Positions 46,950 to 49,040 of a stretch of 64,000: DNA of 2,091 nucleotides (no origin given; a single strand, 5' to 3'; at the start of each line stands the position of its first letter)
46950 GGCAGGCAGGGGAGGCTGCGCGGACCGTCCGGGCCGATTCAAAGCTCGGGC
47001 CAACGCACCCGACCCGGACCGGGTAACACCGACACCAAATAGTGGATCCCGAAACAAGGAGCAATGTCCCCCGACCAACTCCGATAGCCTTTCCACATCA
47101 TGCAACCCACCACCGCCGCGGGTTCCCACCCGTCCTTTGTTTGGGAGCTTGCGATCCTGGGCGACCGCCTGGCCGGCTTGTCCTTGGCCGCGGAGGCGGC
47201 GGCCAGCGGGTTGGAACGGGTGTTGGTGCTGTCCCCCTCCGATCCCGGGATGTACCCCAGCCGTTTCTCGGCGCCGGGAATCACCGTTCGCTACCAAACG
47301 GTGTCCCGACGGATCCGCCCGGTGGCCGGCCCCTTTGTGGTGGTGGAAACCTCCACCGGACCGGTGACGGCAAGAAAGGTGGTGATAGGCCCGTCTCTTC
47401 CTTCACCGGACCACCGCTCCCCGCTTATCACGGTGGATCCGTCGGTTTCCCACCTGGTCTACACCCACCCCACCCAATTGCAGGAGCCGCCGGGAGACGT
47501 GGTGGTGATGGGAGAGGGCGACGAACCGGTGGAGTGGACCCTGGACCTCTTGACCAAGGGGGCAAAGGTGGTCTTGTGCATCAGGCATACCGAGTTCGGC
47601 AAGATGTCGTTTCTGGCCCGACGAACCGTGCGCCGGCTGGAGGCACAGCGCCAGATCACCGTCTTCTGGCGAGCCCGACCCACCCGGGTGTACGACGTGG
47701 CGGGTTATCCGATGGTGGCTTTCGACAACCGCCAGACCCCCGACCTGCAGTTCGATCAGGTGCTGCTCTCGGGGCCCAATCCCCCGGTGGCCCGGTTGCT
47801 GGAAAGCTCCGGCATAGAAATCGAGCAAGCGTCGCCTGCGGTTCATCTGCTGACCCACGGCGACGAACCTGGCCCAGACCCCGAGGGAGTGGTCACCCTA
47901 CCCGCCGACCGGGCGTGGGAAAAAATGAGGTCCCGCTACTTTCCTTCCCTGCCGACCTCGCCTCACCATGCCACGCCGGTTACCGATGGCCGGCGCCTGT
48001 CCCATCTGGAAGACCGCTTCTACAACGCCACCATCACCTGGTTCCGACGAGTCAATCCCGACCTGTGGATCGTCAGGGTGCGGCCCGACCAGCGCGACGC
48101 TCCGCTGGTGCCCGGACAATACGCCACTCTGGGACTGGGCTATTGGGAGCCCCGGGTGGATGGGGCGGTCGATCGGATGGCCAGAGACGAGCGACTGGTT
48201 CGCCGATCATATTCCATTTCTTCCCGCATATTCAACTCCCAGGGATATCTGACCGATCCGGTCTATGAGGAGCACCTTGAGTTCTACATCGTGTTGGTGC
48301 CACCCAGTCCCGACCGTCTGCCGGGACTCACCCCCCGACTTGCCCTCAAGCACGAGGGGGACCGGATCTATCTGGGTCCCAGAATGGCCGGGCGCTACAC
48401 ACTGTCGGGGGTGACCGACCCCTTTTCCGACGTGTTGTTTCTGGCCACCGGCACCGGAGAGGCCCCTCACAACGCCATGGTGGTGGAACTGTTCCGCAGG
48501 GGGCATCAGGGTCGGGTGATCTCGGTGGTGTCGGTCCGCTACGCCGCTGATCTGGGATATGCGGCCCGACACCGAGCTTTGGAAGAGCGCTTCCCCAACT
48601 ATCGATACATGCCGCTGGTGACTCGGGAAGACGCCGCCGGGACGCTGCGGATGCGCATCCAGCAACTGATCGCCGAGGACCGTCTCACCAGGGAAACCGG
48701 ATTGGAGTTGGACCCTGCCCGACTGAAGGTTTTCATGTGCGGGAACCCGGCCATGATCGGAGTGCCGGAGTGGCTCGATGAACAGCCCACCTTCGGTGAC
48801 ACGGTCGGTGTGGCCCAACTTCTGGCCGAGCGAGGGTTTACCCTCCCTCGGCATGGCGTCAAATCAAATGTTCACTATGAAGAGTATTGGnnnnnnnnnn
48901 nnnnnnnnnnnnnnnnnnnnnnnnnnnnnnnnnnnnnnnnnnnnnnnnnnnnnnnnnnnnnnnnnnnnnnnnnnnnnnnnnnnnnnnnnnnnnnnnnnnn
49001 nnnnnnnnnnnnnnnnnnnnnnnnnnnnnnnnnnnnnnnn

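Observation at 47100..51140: FNR-type flavoprotein plus DpaA-like protein translationally coupled to a D-hydantoinase: possible new two-component heterocycle dehydrogenase feeding a cyclic amidohydrolase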

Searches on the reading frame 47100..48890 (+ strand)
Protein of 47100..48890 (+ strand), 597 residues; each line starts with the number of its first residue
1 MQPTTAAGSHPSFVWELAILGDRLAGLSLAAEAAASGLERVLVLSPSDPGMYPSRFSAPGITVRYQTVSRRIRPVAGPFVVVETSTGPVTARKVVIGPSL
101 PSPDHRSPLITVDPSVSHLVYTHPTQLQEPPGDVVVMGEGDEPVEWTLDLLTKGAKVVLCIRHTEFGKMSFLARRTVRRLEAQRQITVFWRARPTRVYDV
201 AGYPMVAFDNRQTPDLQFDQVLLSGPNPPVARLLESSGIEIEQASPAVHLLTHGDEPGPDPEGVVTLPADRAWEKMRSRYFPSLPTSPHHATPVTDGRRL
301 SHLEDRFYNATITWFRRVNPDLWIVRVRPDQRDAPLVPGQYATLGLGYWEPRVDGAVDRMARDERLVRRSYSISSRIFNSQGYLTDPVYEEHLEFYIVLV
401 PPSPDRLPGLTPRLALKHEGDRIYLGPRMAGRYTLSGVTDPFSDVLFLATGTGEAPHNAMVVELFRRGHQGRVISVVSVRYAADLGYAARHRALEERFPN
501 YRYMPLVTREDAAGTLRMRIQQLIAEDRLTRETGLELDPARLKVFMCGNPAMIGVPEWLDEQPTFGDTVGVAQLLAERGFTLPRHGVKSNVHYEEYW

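Call 7: search_protein_families(library=pfam, proteins=[window:47100-48890:+], max_evalue=0.01)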
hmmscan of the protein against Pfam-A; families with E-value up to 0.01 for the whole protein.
window:47100-48890:+ (597 aa): 2 families
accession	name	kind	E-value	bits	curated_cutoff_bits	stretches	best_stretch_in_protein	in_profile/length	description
PF00175.26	NAD_binding_1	-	1.3e-09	39.1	22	1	447-553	1-104/109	Oxidoreductase NAD-binding domain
PF13738.12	Pyr_redox_3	-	3.9e-05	23.5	30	1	63-246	98-287/305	Pyridine nucleotide-disulphide oxidoreductase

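Call 8: search_protein_families(library=ncbifam, proteins=[window:47100-48890:+], max_evalue=0.01)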
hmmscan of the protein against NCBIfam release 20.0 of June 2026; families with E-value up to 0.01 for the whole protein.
window:47100-48890:+ (597 aa): 10 families
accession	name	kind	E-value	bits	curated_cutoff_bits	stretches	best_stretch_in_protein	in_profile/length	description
NF008178.0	PRK10926.1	equivalog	8.7e-21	74.3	390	1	376-553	47-218/248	ferredoxin--NADP(+) reductase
NF040810.1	BenC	equivalog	9.9e-10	38.1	430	1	433-562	199-318/333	benzoate 1,2-dioxygenase electron transfer component BenC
NF008822.0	PRK11872.1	equivalog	9.9e-09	34.6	402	1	419-562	190-323/341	anthranilate 1,2-dioxygenase electron transfer component AntC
TIGR01941.1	nqrF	equivalog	6.9e-06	25.2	295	1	429-552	257-380/405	NADH:ubiquinone reductase (Na(+)-transporting) subunit F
NF045929.1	FNRPetHCyano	equivalog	0.00023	20.1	600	1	439-552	252-374/411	ferredoxin--NADP reductase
NF045803.1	MethMoxFADbindMmoC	equivalog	0.00025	19.9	500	1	441-554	212-319/343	aromatic/alkene monooxygenase hydroxylase FAD-binding subunit MmoC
NF007964.0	PRK10684.1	equivalog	0.00052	19.1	383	1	419-527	91-196/333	NADH oxidoreductase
NF058510.1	bifunc_CpcD_PetH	exception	0.00066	18.5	635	1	440-552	249-368/405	bifunctional rod-capping linker CpcD/ferredoxin--NADP reductase PetH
TIGR04018.1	Bthiol_YpdA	hypoth_equivalog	0.0008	18.3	339.9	1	114-245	138-265/316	YpdA family putative bacillithiol disulfide reductase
NF004317.0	PRK05713.1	equivalog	0.0043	16.4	338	1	444-516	194-268/312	iron-sulfur-binding ferredoxin reductase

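Call 24: search_solved_structures(query=window:47100-48890:+, max_evalue=0.01)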
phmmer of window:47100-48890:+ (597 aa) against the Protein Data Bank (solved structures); distinct sequences matched with E-value up to 0.01: 21.
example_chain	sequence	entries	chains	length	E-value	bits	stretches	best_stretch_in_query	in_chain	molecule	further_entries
8dos_A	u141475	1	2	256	6.1e-18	67.8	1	376-556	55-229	Flavodoxin/ferredoxin--NADP reductase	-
1fdr_A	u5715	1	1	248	6.3e-18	67.8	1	376-556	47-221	FLAVODOXIN REDUCTASE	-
2xnj_A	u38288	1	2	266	5e-17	64.8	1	376-556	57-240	FERREDOXIN NADP-H REDUCTASE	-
3fpk_A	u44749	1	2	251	2.6e-16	62.5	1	376-556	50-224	Ferredoxin-NADP reductase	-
4b4d_A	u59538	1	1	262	5.9e-14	54.7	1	387-554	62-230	FERREDOXIN-NADP REDUCTASE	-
2qdx_A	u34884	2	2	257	3.1e-11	45.7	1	384-554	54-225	Ferredoxin reductase | Ferredoxin--NADP+ reductase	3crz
6rr3_A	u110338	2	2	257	1.6e-09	40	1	384-565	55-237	Ferredoxin-NADP reductase | Ferredoxin--NADP reductase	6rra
9gxc_A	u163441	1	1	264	1.7e-09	40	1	384-565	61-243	ferredoxin--NADP(+) reductase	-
9gxb_A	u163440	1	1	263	1.7e-09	39.9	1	384-565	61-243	ferredoxin--NADP(+) reductase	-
5thx_A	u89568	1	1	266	2.2e-09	39.6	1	388-554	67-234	Ferredoxin--NADP reductase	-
1a8p_A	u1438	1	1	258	2.3e-09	39.5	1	383-554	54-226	NADPH:FERREDOXIN OXIDOREDUCTASE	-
4k1x_A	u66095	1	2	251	2e-07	33.1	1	384-551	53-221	NADPH:ferredoxin reductase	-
4f7d_A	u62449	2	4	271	2.2e-07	32.9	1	384-554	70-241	Ferredoxin--NADP reductase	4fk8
2bgi_A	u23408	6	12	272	2.3e-07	32.9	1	384-551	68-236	FERREDOXIN-NADP(H) REDUCTASE | NADPH:FERREDOXIN REDUCTASE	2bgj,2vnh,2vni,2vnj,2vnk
5tr9_A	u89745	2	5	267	5.7e-07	31.6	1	386-553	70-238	Ferredoxin-NADP reductase | Oxidoreductase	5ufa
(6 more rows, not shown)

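Call 35: find_homologous_proteins(query=window:47100-48890:+)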
Query window:47100-48890:+ (597 aa): 1223 proteins with E <= 0.001 among 8000 candidates; the best 120 are listed.
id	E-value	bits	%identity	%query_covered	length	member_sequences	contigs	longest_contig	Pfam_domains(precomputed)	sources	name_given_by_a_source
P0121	0.0e+0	1360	99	100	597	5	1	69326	PF00175.27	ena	-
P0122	0.0e+0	1120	85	97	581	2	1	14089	PF00175.27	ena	-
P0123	0.0e+0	1100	80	100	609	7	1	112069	PF00175.27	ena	-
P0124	0.0e+0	1094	80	100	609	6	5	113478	PF00175.27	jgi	-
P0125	0.0e+0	1093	80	98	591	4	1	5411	PF00175.27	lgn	-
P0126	0.0e+0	1083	79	100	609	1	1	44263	PF00175.27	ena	-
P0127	0.0e+0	1076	80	98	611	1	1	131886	PF00175.27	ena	-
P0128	0.0e+0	1055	78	98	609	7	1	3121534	PF00175.27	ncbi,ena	-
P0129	0.0e+0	1049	77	100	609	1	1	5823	PF00175.27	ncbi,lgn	-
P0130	0.0e+0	1047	80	97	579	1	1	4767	PF00175.27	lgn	-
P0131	0.0e+0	1042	78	97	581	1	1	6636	PF00175.27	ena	-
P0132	0.0e+0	1032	77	97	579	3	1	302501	PF00175.27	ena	-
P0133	0.0e+0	1032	75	98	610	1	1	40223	PF00175.27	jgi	jgi:ferredoxin--NADP+ reductase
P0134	1.1e-293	993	76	97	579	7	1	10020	PF00175.27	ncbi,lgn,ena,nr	ncbi:MAG: hypothetical protein OXH26_10500 [bacterium]|nr:hypothetical protein [bacterium]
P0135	3.2e-290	982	72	100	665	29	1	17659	PF00175.27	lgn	-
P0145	2.8e-156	540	47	98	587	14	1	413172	PF00175.27,PF13738.13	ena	-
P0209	1.8e-139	484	45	97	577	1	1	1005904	PF07992.21,PF00175.27,PF13738.13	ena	-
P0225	2.6e-138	480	45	97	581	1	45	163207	PF07992.21,PF00175.27,PF13738.13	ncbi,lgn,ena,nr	ncbi:MAG: NAD(P)-binding domain-containing protein [Microthrixaceae bacterium]|nr:NAD(P)-binding dom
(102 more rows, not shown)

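Call 36: find_encoding_contigs(protein=P0145, flank=7000, max_places=1)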
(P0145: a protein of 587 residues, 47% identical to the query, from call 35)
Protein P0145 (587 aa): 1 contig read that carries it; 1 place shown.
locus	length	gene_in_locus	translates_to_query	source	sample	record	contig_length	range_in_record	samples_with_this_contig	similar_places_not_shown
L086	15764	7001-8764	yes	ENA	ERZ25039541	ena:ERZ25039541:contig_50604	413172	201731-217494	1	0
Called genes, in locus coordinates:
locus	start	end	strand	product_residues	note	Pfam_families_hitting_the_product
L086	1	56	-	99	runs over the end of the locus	-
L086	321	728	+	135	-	-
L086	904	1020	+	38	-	-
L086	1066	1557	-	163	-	-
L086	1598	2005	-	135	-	PF02636:Methyltransf_28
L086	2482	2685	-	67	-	-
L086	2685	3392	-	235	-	PF02806:Alpha-amylase_C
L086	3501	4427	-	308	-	PF02922:CBM_48, PF00128:Alpha-amylase (weak)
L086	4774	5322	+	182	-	-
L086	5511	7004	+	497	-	PF13298:LigD_N, PF01068:DNA_ligase_A_M, PF04679:DNA_ligase_A_C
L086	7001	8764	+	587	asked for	PF13738:Pyr_redox_3 (faint), PF00175:NAD_binding_1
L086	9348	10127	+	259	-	PF07553:Lipoprotein_Ltp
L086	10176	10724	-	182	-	-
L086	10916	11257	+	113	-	-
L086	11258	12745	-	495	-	PF00361:Proton_antipo_M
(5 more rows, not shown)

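Call 37: find_encoding_contigs(protein=P0225, flank=7000, max_places=1)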
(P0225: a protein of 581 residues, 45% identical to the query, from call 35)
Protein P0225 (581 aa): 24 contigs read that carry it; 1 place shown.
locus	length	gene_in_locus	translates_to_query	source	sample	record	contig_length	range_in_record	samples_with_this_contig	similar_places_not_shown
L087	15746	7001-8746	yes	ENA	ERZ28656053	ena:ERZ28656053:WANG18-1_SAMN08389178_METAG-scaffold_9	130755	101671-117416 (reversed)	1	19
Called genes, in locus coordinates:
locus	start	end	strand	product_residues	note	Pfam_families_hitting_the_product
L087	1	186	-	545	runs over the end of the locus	PF00083:Sugar_tr (weak), PF07690:MFS_1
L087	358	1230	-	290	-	-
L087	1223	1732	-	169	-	PF04542:Sigma70_r2, PF07638:Sigma70_ECF (weak), PF08281:Sigma70_r4_2, PF04545:Sigma70_r4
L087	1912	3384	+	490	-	PF04909:Amidohydro_2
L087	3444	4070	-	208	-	PF00440:TetR_N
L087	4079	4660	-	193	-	PF02627:CMD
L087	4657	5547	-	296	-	PF00106:adh_short, PF08659:KR, PF13561:adh_short_C2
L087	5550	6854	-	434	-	PF03583:LIP, PF00326:Peptidase_S9 (faint)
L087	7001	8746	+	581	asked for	PF07992:Pyr_redox_2 (faint), PF13738:Pyr_redox_3, PF00175:NAD_binding_1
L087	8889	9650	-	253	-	PF00561:Abhydrolase_1, PF01674:Lipase_2, PF24096:DUF7379, PF02450:LCAT (weak), PF02089:Palm_thioest (weak), PF05057:DUF676 (weak), PF07819:PGAP1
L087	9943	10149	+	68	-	-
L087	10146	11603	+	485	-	PF01555:N6_N4_Mtase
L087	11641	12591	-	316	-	PF00296:Bac_luciferase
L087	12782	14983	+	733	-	PF13482:RNase_H_2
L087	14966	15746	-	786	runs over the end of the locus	PF03176:MMPL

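Call 38: find_encoding_contigs(protein=P0209, flank=7000, max_places=1)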
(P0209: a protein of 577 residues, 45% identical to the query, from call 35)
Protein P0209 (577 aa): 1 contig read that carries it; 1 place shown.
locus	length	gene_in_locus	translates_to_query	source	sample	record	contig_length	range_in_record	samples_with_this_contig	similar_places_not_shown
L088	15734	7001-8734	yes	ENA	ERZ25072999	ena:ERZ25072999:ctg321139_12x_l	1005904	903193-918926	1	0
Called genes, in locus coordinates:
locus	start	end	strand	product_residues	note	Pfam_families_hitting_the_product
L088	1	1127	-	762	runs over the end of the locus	PF01315:Ald_Xan_dh_C, PF02738:MoCoBD_1, PF20256:MoCoBD_2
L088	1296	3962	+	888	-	PF01326:PPDK_N, PF00391:PEP-utilizers, PF02896:PEP-utilizers_C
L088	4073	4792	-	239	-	-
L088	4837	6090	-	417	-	PF05977:MFS_3, PF07690:MFS_1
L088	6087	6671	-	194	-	PF12840:HTH_20, PF25212:HVO_A0114 (weak), PF01022:HTH_5 (weak)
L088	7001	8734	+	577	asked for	PF07992:Pyr_redox_2 (faint), PF13738:Pyr_redox_3, PF00175:NAD_binding_1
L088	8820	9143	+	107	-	PF00072:Response_reg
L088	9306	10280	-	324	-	PF08240:ADH_N, PF00107:ADH_zinc_N, PF13602:ADH_zinc_N_2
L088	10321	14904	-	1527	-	PF01580:FtsK_SpoIIIE, PF05729:NACHT (faint), PF13191:AAA_16 (faint), PF13401:AAA_22 (faint), PF13555:AAA_29 (faint), PF20703:nSTAND1 (faint), PF25199:nSTAND_NTPase5 (faint), PF01580:FtsK_SpoIIIE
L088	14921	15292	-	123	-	-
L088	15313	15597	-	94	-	PF06013:WXG100 (weak)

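Call 105: predict_structure(alignment_id=A2)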
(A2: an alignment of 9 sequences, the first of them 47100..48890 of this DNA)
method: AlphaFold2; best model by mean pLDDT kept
length: 597 residues; sequences in the alignment: 9
mean_pLDDT: 68.2   pTM: 0.54
mean pLDDT of the five models: 68.2, 67.1, 67.0, 59.8, 55.8
residues with pLDDT >= 90: 37; 70-90: 283; 50-70: 151; < 50: 126
segments of 3 or more residues with pLDDT < 50: 1-11, 51-54, 290-307, 318-322, 332-388, 397-414, 425-432, 595-597
pLDDT, mean of each block of 10 residues (from residue 1): 35 82 86 85 80 58 88 84 90 82 56 88 79 80 86 79 71 74 60 80 77 69 76 79 73 65 79 86 70 32 43 58 56 42 43 36 40 42 40 49 34 53 48 59 86 64 74 84 65 83 81 65 85 85 78 73 77 89 73 59
secondary structure, 60 per line:
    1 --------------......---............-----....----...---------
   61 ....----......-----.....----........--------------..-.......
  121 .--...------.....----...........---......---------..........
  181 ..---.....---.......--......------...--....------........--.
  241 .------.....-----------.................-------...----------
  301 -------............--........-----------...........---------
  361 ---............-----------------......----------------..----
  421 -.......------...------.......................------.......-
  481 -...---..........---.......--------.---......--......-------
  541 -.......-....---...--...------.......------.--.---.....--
elements in order: E15-20 H24-35 E41-44 E61-64 E69-74 E80-84 E89-96 H114-119 E133-137 H142-152 E156-161 H171-182 E186-190 E194-200 E203-208 E215-217 E220-223 H230-237 E248-252 E264-268 H269-280 E308-319 E322-329 E341-351 E364-375 E393-398 E422-428 E444-450 H451-466 E473-479 H488-497 E501-507 H520-525 H528-533 E542-548 H550-553 E557-559 E562-564 H571-577 E591-595
